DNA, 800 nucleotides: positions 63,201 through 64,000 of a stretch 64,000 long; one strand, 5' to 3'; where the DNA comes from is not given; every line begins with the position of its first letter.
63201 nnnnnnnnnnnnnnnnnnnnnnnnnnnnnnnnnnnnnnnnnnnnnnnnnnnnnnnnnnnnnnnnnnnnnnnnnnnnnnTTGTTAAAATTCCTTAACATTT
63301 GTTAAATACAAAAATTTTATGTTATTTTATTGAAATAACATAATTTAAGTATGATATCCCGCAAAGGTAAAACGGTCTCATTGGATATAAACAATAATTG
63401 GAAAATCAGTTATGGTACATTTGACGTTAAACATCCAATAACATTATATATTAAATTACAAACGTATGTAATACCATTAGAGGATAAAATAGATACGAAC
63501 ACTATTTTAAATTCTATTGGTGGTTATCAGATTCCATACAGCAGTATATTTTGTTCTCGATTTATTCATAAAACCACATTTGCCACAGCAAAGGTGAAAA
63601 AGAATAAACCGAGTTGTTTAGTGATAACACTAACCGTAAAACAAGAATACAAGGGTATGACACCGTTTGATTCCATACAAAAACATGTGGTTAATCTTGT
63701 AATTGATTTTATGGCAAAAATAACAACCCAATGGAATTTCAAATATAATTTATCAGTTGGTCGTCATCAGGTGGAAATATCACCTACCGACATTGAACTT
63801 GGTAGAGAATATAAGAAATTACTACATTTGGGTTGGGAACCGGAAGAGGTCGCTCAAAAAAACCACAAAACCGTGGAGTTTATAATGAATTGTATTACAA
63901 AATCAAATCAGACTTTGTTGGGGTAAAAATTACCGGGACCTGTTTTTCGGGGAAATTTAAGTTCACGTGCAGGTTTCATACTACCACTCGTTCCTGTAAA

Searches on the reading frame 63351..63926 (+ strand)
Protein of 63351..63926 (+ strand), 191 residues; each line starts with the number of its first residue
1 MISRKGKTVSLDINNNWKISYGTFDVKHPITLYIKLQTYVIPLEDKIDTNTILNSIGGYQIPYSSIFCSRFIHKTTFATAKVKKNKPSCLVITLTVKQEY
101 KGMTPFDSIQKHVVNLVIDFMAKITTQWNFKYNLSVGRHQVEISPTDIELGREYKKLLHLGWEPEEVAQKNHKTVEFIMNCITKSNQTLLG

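Call 45: find_encoding_contigs(protein=window:63351-63926:+, flank=10000, max_places=2)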
Protein window:63351-63926:+ (191 aa): 5 contigs read that carry it; 2 places shown.
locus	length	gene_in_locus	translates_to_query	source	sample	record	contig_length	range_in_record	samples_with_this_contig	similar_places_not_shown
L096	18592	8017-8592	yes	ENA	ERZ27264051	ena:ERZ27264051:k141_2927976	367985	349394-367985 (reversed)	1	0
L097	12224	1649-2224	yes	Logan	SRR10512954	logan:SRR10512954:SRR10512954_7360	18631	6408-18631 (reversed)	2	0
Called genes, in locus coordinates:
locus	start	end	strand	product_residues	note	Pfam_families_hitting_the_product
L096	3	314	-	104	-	?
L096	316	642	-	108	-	-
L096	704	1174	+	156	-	-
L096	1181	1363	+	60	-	-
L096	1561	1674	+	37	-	-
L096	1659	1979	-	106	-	-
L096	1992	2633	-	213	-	-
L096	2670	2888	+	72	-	-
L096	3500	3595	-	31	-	-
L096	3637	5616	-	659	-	PF07230:Portal_T4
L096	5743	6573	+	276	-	-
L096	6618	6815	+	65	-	-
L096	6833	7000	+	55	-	-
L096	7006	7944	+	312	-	-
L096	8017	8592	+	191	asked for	-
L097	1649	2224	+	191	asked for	-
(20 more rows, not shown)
